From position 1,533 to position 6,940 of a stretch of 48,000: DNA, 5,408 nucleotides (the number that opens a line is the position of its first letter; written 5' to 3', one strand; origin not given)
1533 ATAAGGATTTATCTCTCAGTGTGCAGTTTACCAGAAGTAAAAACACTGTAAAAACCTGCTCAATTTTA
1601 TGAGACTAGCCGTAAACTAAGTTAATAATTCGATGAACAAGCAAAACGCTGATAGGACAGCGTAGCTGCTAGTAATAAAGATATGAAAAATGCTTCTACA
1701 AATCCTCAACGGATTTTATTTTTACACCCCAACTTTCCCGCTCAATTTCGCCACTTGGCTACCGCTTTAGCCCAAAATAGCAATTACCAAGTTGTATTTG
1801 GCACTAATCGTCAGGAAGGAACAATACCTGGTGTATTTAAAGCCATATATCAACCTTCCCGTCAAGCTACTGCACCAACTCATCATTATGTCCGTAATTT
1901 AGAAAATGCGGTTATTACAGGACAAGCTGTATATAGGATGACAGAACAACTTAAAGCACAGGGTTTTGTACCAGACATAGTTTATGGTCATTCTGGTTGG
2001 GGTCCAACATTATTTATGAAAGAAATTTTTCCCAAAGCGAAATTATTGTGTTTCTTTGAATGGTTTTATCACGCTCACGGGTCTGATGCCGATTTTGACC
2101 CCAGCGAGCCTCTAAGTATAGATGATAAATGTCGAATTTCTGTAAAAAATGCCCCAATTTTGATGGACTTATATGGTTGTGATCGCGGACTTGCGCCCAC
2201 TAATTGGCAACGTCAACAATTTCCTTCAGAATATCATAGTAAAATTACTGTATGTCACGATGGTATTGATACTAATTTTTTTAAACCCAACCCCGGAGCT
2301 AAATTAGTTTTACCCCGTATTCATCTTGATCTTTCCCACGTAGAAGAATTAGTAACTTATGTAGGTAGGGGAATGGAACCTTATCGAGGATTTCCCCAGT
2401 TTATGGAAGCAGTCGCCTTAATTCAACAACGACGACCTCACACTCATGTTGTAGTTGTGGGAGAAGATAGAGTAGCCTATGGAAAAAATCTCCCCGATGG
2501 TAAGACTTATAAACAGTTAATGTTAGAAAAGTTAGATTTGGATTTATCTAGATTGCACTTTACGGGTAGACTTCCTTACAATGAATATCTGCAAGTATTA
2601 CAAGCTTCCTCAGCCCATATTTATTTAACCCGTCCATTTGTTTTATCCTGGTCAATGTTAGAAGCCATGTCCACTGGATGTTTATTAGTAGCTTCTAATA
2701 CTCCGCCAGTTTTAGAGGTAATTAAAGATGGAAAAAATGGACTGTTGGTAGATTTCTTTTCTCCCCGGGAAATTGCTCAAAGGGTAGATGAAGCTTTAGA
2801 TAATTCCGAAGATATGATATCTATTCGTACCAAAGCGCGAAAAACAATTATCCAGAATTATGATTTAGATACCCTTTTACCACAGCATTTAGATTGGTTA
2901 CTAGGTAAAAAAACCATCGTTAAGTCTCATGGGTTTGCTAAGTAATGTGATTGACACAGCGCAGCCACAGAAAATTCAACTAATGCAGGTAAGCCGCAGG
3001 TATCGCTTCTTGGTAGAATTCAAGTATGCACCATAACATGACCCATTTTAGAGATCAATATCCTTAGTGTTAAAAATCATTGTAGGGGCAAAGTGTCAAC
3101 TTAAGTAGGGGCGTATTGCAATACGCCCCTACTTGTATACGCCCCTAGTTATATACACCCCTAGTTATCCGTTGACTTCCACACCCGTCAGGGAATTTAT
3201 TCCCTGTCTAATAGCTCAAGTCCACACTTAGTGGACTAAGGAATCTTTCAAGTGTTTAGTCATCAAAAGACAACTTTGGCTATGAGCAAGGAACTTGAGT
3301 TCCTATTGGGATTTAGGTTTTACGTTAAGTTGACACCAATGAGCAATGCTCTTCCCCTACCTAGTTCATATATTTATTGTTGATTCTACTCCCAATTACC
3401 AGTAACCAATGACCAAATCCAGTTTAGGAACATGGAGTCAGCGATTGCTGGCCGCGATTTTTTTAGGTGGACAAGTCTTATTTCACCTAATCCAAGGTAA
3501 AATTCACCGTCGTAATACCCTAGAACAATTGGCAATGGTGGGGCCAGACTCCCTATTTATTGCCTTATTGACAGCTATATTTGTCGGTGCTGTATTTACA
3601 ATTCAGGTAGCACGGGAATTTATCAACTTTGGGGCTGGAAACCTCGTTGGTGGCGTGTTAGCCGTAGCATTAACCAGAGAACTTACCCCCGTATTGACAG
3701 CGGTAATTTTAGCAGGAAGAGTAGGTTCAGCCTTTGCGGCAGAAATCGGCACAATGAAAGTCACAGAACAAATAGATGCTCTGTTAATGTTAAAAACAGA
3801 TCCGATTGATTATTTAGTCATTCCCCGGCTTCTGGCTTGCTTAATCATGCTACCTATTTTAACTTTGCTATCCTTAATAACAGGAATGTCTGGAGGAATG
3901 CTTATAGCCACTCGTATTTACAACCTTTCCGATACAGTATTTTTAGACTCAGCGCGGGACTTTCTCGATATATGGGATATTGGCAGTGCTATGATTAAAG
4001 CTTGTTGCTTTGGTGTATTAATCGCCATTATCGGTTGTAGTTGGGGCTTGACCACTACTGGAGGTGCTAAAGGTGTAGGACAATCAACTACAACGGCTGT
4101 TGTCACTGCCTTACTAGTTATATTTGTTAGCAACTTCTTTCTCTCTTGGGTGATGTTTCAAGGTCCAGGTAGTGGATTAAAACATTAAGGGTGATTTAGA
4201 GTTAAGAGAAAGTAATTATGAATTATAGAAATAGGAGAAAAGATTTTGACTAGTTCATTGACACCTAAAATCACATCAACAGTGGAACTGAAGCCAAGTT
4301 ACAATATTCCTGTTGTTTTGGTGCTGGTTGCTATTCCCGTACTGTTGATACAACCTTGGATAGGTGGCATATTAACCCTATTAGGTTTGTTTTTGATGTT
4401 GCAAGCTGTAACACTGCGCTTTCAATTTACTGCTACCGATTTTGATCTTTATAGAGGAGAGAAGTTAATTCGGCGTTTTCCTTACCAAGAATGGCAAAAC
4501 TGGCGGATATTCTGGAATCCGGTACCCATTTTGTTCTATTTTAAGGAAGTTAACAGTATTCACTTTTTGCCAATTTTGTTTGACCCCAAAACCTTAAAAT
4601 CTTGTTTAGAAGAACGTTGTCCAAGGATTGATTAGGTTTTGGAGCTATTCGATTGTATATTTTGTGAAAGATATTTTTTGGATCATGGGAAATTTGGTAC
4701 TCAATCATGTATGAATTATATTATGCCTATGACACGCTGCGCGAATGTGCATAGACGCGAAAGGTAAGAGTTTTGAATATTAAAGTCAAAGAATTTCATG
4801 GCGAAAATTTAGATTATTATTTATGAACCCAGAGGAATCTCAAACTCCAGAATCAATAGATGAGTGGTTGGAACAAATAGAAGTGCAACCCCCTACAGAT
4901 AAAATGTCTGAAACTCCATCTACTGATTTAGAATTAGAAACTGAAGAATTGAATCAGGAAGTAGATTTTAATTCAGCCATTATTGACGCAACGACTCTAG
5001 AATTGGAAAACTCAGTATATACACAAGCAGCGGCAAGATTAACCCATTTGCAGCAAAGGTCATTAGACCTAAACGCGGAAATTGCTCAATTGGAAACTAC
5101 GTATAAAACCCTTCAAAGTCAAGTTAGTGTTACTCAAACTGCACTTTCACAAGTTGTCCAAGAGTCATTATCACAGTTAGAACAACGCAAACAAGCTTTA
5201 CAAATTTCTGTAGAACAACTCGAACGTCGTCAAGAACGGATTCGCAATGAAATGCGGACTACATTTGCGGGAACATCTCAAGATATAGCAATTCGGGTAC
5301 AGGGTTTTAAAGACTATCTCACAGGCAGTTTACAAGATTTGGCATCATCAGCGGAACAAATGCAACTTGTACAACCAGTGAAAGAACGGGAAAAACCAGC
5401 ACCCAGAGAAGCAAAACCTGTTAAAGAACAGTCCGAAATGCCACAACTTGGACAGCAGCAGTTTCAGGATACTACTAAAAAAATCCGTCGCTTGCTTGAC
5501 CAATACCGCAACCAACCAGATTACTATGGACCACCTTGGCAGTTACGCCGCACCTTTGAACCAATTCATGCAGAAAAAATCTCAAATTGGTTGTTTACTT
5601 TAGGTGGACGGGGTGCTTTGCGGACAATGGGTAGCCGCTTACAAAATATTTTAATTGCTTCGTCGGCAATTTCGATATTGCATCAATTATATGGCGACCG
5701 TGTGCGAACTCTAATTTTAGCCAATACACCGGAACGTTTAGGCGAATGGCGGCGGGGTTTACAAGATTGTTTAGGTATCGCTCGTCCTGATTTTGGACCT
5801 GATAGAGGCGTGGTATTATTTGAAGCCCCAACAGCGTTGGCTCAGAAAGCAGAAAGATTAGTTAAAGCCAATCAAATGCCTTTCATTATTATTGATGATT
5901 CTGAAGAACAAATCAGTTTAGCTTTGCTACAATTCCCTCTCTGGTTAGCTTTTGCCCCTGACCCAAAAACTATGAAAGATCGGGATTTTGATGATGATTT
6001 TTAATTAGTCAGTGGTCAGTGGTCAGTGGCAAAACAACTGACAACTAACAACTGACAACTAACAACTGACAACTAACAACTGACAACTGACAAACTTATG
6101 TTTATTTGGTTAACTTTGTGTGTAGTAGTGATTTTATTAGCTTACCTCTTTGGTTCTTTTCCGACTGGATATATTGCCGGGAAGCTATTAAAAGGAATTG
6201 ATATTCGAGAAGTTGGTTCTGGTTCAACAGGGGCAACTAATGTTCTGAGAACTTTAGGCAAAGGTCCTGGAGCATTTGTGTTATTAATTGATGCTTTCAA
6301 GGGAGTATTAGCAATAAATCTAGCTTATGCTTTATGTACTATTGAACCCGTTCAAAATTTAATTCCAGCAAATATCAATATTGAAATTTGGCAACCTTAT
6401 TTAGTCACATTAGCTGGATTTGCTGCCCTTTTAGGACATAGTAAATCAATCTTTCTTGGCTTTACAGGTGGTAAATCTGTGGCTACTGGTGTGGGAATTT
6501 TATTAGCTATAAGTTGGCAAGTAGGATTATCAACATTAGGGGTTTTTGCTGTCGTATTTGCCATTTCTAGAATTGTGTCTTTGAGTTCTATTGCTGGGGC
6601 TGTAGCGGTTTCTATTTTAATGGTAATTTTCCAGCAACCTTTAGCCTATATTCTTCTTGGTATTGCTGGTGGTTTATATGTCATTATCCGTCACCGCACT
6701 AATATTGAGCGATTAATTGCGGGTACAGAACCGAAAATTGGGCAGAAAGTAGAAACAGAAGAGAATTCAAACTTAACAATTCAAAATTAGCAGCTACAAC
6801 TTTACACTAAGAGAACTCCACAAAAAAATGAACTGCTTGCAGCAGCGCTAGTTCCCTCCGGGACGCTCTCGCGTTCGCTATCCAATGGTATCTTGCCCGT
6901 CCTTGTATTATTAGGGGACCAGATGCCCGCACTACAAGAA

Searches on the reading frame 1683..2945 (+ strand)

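Call 65: search_protein_families(library=pfam, proteins=[window:1683-2945:+], max_evalue=0.00001)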
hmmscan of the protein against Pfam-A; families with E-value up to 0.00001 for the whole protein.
window:1683-2945:+ (420 aa): 4 families
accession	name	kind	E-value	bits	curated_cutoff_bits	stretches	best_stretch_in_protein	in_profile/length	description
PF12000.14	Glyco_trans_4_3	-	1.1e-73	246.9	25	1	35-199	3-167/168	Glycosyl transferase family 4 group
PF00534.26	Glycos_transf_1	-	3.7e-22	79.1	26.4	1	221-387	15-171/172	Glycosyl transferases group 1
PF13692.12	Glyco_trans_1_4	-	1.1e-17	65.1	27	1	223-374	3-142/142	Glycosyl transferases group 1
PF13524.12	Glyco_trans_1_2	-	4.5e-08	33.6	25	1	249-397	10-137/144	Glycosyl transferase-like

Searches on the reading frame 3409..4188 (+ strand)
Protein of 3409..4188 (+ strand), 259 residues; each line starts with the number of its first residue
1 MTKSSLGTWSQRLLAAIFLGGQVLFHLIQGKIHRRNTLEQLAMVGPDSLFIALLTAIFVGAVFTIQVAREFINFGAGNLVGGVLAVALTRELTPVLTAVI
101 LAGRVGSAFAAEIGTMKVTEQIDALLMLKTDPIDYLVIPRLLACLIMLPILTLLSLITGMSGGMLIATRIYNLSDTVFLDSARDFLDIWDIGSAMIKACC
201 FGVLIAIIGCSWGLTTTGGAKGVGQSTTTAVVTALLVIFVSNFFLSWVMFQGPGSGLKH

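Call 65: search_protein_families(library=pfam, proteins=[window:3409-4188:+], max_evalue=0.00001)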
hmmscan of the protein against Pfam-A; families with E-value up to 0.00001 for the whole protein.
window:3409-4188:+ (259 aa): 1 family
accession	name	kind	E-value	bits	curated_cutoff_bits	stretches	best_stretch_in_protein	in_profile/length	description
PF02405.21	MlaE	-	1.6e-78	263.6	22.5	1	38-247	2-211/212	Permease MlaE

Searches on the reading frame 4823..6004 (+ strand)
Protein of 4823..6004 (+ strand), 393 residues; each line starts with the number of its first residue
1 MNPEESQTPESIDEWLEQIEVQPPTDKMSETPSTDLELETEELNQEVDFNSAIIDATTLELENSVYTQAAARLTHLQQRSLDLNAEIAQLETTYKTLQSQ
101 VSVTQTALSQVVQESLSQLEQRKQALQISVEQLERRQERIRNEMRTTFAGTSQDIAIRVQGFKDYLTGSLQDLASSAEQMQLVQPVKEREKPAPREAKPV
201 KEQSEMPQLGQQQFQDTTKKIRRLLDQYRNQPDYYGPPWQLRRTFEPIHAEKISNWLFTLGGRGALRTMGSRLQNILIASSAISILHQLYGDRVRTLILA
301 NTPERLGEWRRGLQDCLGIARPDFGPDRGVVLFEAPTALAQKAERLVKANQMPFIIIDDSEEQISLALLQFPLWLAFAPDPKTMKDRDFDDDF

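Call 65: search_protein_families(library=pfam, proteins=[window:4823-6004:+], max_evalue=0.00001)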
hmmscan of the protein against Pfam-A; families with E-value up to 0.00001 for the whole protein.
window:4823-6004:+ (393 aa): 1 family
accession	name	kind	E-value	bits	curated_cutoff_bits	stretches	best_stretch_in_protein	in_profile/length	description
PF11285.13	DUF3086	-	2.1e-140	467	24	1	112-384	1-276/277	Protein of unknown function (DUF3086)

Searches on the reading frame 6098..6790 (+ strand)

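Call 65: search_protein_families(library=pfam, proteins=[window:6098-6790:+], max_evalue=0.00001)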
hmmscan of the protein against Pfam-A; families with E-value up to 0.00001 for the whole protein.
window:6098-6790:+ (230 aa): 1 family
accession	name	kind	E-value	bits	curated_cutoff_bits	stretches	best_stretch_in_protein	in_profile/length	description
PF02660.20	G3P_acyltransf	-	8.9e-53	179.2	24.1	1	14-206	1-164/164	Glycerol-3-phosphate acyltransferase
